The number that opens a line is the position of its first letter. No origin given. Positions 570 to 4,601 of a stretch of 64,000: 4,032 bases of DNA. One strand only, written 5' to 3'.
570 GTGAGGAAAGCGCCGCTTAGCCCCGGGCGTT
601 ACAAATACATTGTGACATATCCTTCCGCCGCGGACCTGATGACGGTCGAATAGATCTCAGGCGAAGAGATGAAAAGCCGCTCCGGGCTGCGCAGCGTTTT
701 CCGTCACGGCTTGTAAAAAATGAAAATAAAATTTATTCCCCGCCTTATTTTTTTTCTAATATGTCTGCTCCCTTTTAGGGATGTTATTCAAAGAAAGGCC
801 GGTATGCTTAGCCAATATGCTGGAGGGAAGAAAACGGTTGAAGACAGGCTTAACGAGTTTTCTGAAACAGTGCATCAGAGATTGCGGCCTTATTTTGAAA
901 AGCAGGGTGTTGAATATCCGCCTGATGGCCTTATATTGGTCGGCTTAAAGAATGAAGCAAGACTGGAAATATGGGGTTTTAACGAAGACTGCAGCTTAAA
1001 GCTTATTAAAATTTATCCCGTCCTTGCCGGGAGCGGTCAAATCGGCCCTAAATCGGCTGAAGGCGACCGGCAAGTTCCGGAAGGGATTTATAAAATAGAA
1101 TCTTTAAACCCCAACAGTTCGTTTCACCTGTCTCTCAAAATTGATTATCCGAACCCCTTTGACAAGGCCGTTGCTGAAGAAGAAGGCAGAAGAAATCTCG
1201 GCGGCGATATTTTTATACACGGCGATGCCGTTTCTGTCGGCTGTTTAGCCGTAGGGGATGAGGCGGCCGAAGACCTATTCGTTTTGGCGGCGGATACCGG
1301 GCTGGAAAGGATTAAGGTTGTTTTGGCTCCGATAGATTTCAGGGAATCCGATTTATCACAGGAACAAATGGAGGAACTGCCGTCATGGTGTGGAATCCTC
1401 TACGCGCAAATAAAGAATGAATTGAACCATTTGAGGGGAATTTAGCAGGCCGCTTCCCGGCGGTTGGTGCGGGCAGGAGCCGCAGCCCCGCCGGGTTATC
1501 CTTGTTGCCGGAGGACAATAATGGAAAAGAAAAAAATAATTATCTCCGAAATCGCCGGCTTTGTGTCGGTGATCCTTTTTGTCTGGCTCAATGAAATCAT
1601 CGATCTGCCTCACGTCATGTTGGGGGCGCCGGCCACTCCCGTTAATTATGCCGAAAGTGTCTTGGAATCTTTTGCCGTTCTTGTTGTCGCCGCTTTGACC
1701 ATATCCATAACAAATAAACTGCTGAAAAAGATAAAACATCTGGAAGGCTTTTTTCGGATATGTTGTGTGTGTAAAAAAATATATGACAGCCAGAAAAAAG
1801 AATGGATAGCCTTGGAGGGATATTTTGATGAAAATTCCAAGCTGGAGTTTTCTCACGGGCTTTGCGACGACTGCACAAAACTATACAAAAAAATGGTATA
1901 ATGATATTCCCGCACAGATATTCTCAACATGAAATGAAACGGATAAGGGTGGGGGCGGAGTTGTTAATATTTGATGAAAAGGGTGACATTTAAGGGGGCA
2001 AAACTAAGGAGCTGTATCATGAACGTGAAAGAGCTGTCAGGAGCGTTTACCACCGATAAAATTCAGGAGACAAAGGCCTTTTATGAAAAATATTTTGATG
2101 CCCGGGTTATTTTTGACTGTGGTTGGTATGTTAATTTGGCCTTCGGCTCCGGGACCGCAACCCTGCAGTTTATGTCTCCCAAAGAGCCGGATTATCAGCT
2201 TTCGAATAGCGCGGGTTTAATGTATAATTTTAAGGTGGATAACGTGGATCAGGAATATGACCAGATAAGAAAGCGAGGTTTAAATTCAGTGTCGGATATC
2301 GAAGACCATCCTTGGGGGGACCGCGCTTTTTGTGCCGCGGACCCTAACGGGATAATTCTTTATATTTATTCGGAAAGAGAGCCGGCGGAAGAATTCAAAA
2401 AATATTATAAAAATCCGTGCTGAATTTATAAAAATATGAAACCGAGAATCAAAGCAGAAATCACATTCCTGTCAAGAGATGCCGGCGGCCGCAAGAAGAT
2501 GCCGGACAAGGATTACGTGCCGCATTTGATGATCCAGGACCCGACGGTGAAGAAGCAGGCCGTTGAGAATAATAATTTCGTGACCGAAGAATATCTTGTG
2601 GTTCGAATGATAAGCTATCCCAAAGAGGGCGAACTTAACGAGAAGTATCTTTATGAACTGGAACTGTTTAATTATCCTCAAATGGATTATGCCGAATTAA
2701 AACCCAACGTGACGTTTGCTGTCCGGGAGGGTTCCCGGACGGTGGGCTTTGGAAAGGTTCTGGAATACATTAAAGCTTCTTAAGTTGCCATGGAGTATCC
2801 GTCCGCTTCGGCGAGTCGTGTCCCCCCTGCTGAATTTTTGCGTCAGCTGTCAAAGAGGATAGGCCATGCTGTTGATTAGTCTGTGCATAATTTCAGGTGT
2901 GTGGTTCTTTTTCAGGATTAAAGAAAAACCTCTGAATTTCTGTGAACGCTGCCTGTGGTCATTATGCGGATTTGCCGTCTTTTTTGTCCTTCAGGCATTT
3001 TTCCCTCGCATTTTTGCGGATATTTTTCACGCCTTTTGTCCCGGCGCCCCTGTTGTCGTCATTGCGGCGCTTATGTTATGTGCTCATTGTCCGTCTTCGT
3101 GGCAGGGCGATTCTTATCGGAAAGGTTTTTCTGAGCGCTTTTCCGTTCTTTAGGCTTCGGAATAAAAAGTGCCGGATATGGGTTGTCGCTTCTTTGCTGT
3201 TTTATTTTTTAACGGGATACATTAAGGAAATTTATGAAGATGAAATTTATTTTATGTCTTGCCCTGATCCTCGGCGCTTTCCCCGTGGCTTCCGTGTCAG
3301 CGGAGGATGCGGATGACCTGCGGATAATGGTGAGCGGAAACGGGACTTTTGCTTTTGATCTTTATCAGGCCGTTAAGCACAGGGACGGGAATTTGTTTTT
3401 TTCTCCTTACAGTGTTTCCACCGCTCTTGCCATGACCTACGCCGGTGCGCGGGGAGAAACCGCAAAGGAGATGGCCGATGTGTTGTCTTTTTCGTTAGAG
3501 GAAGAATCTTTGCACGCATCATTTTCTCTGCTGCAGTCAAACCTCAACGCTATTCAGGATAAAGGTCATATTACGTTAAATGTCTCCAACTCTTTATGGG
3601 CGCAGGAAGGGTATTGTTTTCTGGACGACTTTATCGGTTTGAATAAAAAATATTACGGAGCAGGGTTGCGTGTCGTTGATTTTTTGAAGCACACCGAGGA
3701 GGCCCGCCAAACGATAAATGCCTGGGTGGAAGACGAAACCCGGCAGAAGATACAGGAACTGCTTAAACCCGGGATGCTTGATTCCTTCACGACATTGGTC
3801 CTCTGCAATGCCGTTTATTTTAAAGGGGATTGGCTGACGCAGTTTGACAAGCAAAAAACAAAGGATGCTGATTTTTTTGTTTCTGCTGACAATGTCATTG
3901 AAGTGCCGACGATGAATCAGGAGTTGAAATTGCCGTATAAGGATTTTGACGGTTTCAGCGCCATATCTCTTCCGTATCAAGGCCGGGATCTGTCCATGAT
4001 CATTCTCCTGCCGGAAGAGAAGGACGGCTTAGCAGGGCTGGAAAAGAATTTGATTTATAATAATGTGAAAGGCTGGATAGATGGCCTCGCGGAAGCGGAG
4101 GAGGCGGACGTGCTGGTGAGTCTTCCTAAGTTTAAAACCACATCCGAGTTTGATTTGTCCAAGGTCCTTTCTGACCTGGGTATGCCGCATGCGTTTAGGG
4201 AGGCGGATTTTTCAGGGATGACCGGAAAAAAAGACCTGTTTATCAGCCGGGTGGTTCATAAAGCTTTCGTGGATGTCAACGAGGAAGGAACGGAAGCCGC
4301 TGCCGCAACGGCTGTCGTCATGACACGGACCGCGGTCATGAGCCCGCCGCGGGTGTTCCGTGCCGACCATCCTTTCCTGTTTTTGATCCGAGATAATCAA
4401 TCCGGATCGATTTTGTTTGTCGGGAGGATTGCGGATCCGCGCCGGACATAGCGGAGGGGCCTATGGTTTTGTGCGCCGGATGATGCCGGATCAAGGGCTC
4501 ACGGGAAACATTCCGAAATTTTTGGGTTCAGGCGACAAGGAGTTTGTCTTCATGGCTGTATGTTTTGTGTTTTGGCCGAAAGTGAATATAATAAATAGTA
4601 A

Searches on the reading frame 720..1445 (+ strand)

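Call 78: search_protein_families(library=pfam, proteins=[window:720-1445:+], max_evalue=0.0001)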
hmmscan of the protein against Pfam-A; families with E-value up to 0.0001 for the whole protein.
window:720-1445:+ (241 aa): 1 family
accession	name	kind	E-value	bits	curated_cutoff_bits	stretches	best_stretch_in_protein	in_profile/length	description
PF03734.19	YkuD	-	1.8e-07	32.3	23.4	1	95-189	22-137/146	L,D-transpeptidase catalytic domain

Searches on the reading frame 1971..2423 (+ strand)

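Call 93: search_protein_families(library=pfam, proteins=[window:1971-2423:+], max_evalue=0.001)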
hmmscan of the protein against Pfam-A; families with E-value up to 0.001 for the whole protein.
window:1971-2423:+ (150 aa): 2 families
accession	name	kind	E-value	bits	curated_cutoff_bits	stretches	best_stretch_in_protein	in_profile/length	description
PF00903.31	Glyoxalase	-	4.8e-12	46.8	20.6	1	27-128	8-117/121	Glyoxalase/Bleomycin resistance protein/Dioxygenase superfamily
PF12681.13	Glyoxalase_2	-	3e-11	43.7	30.1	1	29-132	9-113/118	Glyoxalase-like domain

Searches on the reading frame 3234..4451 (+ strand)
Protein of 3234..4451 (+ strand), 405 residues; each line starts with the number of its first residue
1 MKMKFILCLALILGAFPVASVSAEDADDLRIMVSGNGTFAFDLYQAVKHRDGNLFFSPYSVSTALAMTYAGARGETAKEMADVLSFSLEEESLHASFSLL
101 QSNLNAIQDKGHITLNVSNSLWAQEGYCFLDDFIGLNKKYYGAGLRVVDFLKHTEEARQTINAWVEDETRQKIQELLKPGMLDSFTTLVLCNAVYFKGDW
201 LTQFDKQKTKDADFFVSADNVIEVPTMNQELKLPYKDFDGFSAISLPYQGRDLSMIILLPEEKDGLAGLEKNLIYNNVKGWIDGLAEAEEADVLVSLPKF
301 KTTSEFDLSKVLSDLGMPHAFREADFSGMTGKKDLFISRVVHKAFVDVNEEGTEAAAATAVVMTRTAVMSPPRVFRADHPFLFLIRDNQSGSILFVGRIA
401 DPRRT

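Call 78: search_protein_families(library=pfam, proteins=[window:3234-4451:+], max_evalue=0.0001)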
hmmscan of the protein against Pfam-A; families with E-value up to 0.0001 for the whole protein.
window:3234-4451:+ (405 aa): 1 family
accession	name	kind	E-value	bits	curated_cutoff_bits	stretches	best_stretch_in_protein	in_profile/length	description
PF00079.25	Serpin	-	4.2e-125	418.2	27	1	35-402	2-370/370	Serpin (serine protease inhibitor)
